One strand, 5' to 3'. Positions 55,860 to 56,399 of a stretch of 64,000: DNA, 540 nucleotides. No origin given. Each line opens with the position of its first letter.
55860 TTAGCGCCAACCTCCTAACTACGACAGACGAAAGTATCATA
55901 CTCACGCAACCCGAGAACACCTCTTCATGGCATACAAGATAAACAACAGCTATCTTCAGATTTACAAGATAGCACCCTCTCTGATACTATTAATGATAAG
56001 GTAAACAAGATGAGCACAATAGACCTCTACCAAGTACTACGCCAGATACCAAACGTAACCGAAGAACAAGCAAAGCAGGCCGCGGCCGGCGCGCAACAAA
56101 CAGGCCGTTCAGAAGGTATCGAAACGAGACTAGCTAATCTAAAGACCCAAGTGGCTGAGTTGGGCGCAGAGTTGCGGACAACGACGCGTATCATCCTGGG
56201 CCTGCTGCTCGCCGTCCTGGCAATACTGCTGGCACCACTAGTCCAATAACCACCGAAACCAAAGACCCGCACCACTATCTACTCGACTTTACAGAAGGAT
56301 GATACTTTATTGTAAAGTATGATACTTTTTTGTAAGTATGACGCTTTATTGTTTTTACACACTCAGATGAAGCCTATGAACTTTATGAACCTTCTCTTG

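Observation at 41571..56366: Two diverged 0.6-kb Tn7-like mini-elements in inverted orientation bracket system B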

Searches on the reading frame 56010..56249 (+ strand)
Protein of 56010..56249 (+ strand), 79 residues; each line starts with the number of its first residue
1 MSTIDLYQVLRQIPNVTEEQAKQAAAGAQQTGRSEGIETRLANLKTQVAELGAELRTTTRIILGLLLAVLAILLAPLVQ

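Call 16: search_protein_families(library=pfam, proteins=[window:56010-56249:+], max_evalue=0.1)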
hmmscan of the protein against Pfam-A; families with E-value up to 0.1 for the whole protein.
window:56010-56249:+ (79 aa): 3 families
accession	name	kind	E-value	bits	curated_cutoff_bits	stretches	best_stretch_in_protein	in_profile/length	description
PF16322.10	Tub_N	-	0.0042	17.9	28.4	1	6-57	54-104/193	Tubby N-terminal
PF25526.1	LIP-1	-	0.0084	15.9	34.1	1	11-57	139-185/250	Liprin-alpha-like coiled coil domain 2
PF23991.1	DUF7310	-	0.028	15.3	40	1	18-55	16-53/83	Coiled-coil region of unknown function (DUF7310)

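Call 20: find_encoding_contigs(protein=window:56010-56249:+, flank=10000, max_places=10)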
Protein window:56010-56249:+ (79 aa): no gene with exactly this product is on record in the collection.

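Call 22: find_homologous_proteins(query=window:56010-56249:+, max_evalue=0.001)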
Query window:56010-56249:+ (79 aa): 53 proteins with E <= 0.001 among 86 candidates.
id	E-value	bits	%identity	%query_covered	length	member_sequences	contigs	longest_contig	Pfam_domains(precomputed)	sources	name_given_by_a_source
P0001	7.3e-39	147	100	100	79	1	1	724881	-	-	-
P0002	6.4e-33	129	87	77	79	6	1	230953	-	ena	-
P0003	3.1e-25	105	76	100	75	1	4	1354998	-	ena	-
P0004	3.7e-25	104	77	100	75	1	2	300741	-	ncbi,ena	-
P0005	3.7e-25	104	75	100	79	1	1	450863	-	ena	-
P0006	4.3e-23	98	84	65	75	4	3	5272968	-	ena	-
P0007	9.6e-22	94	72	100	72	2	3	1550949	-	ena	-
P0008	1.2e-19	87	67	76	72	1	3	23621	-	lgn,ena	-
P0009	2.0e-18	83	65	100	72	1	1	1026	-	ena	-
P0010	3.7e-18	82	67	100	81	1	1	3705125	-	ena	-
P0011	1.1e-17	81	66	100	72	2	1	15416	-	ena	-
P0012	1.4e-17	80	62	99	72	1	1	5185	-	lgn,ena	-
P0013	1.4e-17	80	64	77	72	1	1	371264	-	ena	-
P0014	2.2e-17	80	62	100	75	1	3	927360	-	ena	-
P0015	3.1e-17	79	66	100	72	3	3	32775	-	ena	-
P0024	5.1e-16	76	57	77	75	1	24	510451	-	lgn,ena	-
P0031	5.1e-11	60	56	100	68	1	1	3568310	-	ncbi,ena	-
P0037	7.8e-10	56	53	91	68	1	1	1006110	-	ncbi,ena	-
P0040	1.0e-9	56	46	91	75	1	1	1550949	-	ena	-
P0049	5.7e-8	50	48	73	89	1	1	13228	-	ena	-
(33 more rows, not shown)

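Call 23: find_encoding_contigs(protein=P0004, flank=10000, max_places=6)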
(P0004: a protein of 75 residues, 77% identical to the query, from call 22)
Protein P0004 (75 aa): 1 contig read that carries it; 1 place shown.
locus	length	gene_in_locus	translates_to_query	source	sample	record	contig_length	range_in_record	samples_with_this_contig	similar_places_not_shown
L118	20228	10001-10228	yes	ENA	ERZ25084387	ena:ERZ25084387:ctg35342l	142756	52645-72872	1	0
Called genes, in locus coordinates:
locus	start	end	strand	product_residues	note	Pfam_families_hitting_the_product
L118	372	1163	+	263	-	PF01790:LGT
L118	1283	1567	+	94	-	PF00303:Thymidylat_synt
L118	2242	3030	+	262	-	-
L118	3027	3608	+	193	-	-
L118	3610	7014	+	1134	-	PF06114:Peptidase_M78 (weak), PF00580:UvrD-helicase, PF13245:AAA_19, PF13604:AAA_30 (faint), PF13361:UvrD_C, PF12705:PDDEXK_1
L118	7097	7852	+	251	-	PF14452:Multi_ubiq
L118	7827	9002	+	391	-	PF20590:DUF6791, PF00899:ThiF (weak)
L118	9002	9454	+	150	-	PF20137:BubE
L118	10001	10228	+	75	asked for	-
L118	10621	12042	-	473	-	PF12161:HsdM_N (weak), PF02384:N6_Mtase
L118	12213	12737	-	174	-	-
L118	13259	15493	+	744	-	-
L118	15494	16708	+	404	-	-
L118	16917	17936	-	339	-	PF01548:DEDD_Tnp_IS110, PF02371:Transposase_20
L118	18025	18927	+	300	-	-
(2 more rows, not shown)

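Call 24: find_encoding_contigs(protein=P0024, flank=10000, max_places=10)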
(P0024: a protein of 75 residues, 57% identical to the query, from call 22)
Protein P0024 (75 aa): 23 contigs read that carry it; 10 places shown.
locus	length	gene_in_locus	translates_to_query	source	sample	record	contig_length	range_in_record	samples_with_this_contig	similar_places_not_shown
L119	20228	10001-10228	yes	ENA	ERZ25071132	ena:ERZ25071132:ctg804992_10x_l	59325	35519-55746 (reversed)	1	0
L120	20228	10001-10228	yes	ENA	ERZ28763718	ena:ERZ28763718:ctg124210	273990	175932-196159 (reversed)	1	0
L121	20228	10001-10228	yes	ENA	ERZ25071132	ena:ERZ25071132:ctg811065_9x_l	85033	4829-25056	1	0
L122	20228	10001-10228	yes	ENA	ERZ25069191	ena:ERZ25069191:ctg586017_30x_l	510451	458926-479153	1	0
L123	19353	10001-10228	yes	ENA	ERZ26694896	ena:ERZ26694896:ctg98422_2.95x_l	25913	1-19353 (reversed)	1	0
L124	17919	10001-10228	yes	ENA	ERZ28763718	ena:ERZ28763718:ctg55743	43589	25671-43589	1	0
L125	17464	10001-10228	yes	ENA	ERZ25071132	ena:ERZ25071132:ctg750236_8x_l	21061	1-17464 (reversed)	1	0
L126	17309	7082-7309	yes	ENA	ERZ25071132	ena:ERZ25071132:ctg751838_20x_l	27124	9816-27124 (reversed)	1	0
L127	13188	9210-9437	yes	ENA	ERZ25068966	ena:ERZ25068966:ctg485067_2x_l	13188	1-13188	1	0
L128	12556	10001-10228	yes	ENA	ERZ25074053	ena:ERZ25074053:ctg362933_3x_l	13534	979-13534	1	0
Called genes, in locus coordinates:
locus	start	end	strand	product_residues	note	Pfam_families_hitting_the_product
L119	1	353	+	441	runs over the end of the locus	PF01555:N6_N4_Mtase, PF02945:Endonuclease_7 (faint), PF01844:HNH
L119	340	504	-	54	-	-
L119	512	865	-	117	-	-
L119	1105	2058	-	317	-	PF12760:Zn_ribbon_IS1595, PF12762:DDE_Tnp_IS1595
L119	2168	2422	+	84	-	-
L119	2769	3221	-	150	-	-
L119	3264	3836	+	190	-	-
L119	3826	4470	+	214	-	PF19502:DUF6036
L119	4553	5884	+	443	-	PF13657:Couple_hipA, PF07804:HipA_C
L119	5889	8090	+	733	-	PF12796:Ank_2, PF13637:Ank_4, PF12796:Ank_2, PF13637:Ank_4, PF13857:Ank_5, PF00023:Ank, PF12796:Ank_2, PF13637:Ank_4, +10 more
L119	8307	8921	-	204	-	PF19570:DUF6088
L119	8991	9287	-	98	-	-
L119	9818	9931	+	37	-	-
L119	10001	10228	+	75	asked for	-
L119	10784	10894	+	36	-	-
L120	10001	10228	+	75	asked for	-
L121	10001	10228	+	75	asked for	-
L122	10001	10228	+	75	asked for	-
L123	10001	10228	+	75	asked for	-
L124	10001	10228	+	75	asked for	-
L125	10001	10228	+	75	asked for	-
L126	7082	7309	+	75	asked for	-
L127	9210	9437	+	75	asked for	-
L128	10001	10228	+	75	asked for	-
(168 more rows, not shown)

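Call 30: find_encoding_contigs(protein=P0003, flank=10000, max_places=6)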
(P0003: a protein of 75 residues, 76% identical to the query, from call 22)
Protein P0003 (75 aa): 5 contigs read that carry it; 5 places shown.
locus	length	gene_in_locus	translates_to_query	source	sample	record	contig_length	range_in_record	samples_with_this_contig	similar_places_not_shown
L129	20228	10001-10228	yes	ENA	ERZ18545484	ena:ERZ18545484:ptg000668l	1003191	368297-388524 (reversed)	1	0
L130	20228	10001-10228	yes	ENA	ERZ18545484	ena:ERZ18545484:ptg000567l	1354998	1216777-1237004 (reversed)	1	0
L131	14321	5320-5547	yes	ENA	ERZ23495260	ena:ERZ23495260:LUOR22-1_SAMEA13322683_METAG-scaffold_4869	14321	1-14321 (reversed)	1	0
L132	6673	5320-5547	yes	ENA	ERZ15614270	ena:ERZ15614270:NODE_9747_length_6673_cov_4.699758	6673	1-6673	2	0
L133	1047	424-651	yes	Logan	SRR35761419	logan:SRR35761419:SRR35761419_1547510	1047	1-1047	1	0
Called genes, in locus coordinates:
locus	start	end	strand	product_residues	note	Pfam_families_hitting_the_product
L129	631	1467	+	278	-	-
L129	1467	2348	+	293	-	PF08843:AbiEii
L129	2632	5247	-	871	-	PF03710:GlnE, PF08335:GlnD_UR_UTase, PF03710:GlnE, PF08335:GlnD_UR_UTase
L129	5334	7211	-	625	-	PF13667:ThiC-associated, PF01964:ThiC_Rad_SAM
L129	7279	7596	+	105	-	PF00581:Rhodanese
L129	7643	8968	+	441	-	PF02321:OEP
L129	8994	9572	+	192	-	PF00857:Isochorismatase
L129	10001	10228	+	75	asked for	-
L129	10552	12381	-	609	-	PF13522:GATase_6, PF13537:GATase_7, PF01380:SIS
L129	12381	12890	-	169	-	PF08238:Sel1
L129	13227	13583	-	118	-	PF13411:MerR_1, PF00376:MerR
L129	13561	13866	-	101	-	PF00216:Bac_DNA_binding, PF18291:HU-HIG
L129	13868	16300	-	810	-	PF01588:tRNA_bind, PF03483:B3_4, PF03484:B5, PF17759:tRNA_synthFbeta, PF03147:FDX-ACB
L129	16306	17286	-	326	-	PF02912:Phe_tRNA-synt_N, PF01409:tRNA-synt_2d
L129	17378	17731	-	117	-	PF00453:Ribosomal_L20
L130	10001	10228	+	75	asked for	-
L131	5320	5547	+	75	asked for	-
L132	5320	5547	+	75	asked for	-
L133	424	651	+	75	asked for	-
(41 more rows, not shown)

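Call 31: find_encoding_contigs(protein=P0002, flank=10000, max_places=6)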
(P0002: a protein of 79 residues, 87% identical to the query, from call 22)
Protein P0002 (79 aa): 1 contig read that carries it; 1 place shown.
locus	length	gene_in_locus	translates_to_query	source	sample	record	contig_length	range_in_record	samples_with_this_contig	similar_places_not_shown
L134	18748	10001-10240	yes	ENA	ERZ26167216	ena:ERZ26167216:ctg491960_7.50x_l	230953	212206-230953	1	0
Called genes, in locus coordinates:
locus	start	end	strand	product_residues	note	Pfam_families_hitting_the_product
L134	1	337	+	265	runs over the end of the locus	PF02230:Abhydrolase_2 (faint), PF00561:Abhydrolase_1, PF00975:Thioesterase, PF12146:Hydrolase_4, PF12697:Abhydrolase_6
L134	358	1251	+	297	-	PF02219:MTHFR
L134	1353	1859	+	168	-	PF08238:Sel1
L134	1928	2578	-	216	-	PF09837:DUF2064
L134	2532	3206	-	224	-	PF00535:Glycos_transf_2, PF10111:Glyco_tranf_2_2 (faint), PF13641:Glyco_tranf_2_3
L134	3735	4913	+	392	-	PF13356:Arm-DNA-bind_3, PF22022:Phage_int_M, PF00589:Phage_integrase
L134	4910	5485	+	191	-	PF04912:Dynamitin (weak)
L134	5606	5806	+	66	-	PF05930:Phage_AlpA, PF12728:HTH_17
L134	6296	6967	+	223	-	PF13481:AAA_25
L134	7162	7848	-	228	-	-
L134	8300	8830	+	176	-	-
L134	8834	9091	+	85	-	-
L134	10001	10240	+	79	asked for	-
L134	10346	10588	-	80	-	-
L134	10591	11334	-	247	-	PF00149:Metallophos, PF12850:Metallophos_2 (faint)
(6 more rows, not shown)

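Call 36: find_encoding_contigs(protein=P0040, flank=10000, max_places=6)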
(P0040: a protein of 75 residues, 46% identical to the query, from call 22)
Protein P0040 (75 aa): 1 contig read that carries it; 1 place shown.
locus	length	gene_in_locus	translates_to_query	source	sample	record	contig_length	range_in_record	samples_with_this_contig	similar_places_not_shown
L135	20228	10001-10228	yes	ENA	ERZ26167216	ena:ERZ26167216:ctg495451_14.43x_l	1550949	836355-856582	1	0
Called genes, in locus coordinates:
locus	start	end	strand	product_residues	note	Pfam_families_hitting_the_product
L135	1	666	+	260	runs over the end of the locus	PF01695:IstB_IS21, PF00308:Bac_DnaA (weak), PF20720:nSTAND3 (weak), PF00004:AAA (weak)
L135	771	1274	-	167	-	PF02661:Fic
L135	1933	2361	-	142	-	-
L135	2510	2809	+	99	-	PF00872:Transposase_mut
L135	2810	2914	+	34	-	-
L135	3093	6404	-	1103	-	PF00353:HemolysinCabind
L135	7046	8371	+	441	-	PF00665:rve, PF22483:Mu-transpos_C_2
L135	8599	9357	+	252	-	PF01695:IstB_IS21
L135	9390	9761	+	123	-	PF13701:DDE_Tnp_1_4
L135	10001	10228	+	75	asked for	-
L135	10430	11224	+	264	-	PF13701:DDE_Tnp_1_4, PF01609:DDE_Tnp_1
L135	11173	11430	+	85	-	PF13701:DDE_Tnp_1_4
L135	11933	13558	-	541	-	PF18623:TnsE_C (weak)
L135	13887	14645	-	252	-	PF01695:IstB_IS21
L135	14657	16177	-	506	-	PF00665:rve, PF22483:Mu-transpos_C_2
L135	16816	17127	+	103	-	PF01527:HTH_Tnp_1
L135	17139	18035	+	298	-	PF13276:HTH_21, PF00665:rve, PF13683:rve_3, PF13333:rve_2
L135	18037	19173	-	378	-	PF05621:TniB, PF13401:AAA_22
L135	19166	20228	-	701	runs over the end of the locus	PF27165:TnsB_N, PF27135:HTH_TnsB, PF09299:Mu-transpos_C (weak)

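Call 37: find_encoding_contigs(protein=P0007, flank=10000, max_places=6)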
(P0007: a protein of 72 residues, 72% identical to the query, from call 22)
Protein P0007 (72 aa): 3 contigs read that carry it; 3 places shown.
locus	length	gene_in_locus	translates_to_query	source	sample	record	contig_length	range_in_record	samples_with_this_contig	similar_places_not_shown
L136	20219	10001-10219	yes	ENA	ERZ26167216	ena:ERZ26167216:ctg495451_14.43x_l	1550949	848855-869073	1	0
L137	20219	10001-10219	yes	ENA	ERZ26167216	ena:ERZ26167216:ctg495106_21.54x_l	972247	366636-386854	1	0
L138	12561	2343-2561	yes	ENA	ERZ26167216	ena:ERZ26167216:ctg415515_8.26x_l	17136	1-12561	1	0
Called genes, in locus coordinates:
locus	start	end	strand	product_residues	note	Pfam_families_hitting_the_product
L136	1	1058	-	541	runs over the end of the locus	PF18623:TnsE_C (weak)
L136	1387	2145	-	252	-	PF01695:IstB_IS21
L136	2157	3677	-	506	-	PF00665:rve, PF22483:Mu-transpos_C_2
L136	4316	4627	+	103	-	PF01527:HTH_Tnp_1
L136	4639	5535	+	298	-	PF13276:HTH_21, PF00665:rve, PF13683:rve_3, PF13333:rve_2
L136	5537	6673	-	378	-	PF05621:TniB, PF13401:AAA_22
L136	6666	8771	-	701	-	PF27165:TnsB_N, PF27135:HTH_TnsB, PF09299:Mu-transpos_C (weak)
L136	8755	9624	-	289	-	PF08722:Tn7_TnsA-like_N, PF08721:Tn7_Tnp_TnsA_C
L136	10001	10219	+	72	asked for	-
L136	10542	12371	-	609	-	PF13522:GATase_6, PF13537:GATase_7, PF01380:SIS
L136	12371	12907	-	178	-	PF08238:Sel1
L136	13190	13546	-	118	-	PF13411:MerR_1, PF00376:MerR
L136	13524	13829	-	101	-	PF00216:Bac_DNA_binding, PF18291:HU-HIG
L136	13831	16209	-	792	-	PF01588:tRNA_bind, PF03483:B3_4, PF03484:B5, PF17759:tRNA_synthFbeta, PF03147:FDX-ACB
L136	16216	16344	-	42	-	-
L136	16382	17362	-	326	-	PF02912:Phe_tRNA-synt_N, PF01409:tRNA-synt_2d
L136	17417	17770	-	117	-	PF00453:Ribosomal_L20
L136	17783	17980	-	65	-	PF01632:Ribosomal_L35p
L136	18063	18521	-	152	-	PF05198:IF3_N, PF00707:IF3_C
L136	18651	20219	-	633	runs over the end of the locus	PF02824:TGS, PF07973:tRNA_SAD, PF00587:tRNA-synt_2b, PF03129:HGTP_anticodon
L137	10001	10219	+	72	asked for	-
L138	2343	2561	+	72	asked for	-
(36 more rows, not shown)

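Call 62: find_related_loci(query=L136:6666-8771:-, collection=genome_contigs, flank=10000)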
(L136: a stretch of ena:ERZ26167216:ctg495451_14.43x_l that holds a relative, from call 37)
Query L136:6666-8771:- (701 aa) in genome_contigs; peptide patterns used: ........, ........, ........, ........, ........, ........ (x = any residue, [..] = any of these).
52 stretches matched a pattern; 27 encode a relative of the query (tblastn E <= 1e-3); 27 distinct loci.
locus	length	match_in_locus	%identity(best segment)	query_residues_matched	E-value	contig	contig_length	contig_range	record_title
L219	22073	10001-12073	80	1-695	0e+0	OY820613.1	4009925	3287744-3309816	MAG: Gammaproteobacteria bacterium isolate 99eaebf8-0e01-45e1-9b83-b2bbc74163d4 genome assembly, chromosome: 1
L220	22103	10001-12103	77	1-701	0e+0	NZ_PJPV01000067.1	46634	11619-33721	Endozoicomonas acroporae strain Acr-14 Endozoicomoas_acroporae_sp._Acr-14_contig_67, whole genome shotgun sequence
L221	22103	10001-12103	74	1-701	0e+0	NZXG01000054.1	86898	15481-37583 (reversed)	MAG: Pseudomonadales bacterium isolate NAT4 110440, whole genome shotgun sequence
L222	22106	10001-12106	73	1-701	0e+0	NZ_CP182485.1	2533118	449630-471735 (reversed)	Opacimonas sp. LMIT016 chromosome, complete genome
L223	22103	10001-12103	73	1-701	0e+0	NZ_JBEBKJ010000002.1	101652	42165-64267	MAG: Methyloglobulus sp. isolate TF_21 NODE_68_length_101652_cov_26.172403, whole genome shotgun sequence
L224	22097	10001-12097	69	1-701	0e+0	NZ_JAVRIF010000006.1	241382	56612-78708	Thalassotalea castellviae strain W431 6, whole genome shotgun sequence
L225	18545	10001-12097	69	1-701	0e+0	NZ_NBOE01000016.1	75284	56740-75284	Colwellia polaris strain MCCC 1C00015 scaffold16, whole genome shotgun sequence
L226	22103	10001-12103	69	1-701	0e+0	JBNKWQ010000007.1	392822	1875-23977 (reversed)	MAG: Hahella sp. isolate A1.bin.1.orig k141_719400, whole genome shotgun sequence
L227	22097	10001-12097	69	1-701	0e+0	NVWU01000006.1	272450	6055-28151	MAG: Colwellia sp. isolate NORP29 Contig_source1383C_63, whole genome shotgun sequence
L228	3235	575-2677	69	1-701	0e+0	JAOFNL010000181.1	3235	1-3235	Psychromonas sp. isolate AH-709-K23 AH-709-K23_NODE_179, whole genome shotgun sequence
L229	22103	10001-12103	69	1-701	0e+0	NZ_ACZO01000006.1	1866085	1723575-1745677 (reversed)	Vibrio metschnikovii CIP 69.14 VIB.Contig146, whole genome shotgun sequence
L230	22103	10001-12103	68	1-701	0e+0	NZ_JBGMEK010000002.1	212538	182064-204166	Microbulbifer epialgicus strain DSM 18651 Scaffold2, whole genome shotgun sequence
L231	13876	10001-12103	68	1-701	0e+0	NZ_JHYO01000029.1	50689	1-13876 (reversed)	Terasakiella pusilla DSM 6293 Q397DRAFT_scaffold00029.29_C, whole genome shotgun sequence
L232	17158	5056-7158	68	1-701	0e+0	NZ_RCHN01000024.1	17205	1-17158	MAG: Ketobacter sp. isolate BinB_TS13_700 Aliialcanivorax.sp.TS13_700_metal_reducer_ctg24, whole genome shotgun sequence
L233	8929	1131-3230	68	1-700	0e+0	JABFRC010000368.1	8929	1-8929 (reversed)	MAG: Methylococcaceae bacterium isolate P-RSF-IL-13 seq_2988, whole genome shotgun sequence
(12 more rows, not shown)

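Call 63: search_solved_structures(query=L136:6666-8771:-, max_evalue=0.001)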
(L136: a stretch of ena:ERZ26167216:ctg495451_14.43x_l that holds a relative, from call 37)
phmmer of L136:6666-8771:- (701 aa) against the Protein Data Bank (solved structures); distinct sequences matched with E-value up to 0.001: 7.
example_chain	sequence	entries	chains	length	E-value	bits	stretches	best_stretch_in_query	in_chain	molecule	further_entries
7pik_A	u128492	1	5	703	2.7e-139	468.5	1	2-697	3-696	Transposon Tn7 transposition protein TnsB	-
9y7b_A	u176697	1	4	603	2.6e-17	65.4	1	234-453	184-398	IF3A Tn6677 TnsB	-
30jv_A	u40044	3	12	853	1.8e-11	46.1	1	271-443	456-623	TnsA endonuclease N-terminal domain-containing protein,TnsB transposase | PseTnsAB artificial fusion protein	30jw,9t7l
30ga_R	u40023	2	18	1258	3.5e-11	45.1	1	271-443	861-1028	Maltose/maltodextrin-binding periplasmic protein,TnsA endonuclease N-terminal domain-conta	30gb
8rdu_R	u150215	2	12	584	6e-09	37.7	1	272-456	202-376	TnsB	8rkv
7svw_A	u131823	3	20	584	6e-09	37.7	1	272-456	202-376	TnsB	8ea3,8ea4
8aa5_AP1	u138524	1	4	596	6.2e-09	37.7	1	272-456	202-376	TnsB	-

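Call 68: search_protein_families(library=pfam, proteins=[L135:11933-13558:-, L136:5537-6673:-], max_evalue=0.01)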
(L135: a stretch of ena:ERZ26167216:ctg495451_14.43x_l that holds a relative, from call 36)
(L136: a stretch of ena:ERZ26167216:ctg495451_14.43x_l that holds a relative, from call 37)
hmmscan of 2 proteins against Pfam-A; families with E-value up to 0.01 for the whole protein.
L135:11933-13558:- (541 aa): 1 family
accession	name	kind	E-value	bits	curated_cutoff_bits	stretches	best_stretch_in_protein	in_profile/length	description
PF18623.6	TnsE_C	-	2.9e-06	27.6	26.7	1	396-533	5-144/145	TnsE C-terminal domain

L136:5537-6673:- (378 aa): 3 families
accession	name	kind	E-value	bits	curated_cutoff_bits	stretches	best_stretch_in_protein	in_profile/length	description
PF13401.12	AAA_22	-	2.4e-20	73.6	27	1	132-279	4-130/130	AAA domain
PF05621.17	TniB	-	2e-08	34.4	22.4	1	132-288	34-178/189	Bacterial TniB protein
PF00005.33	ABC_tran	-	4.4e-05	24.5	25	0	134-158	12-36/137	ABC transporter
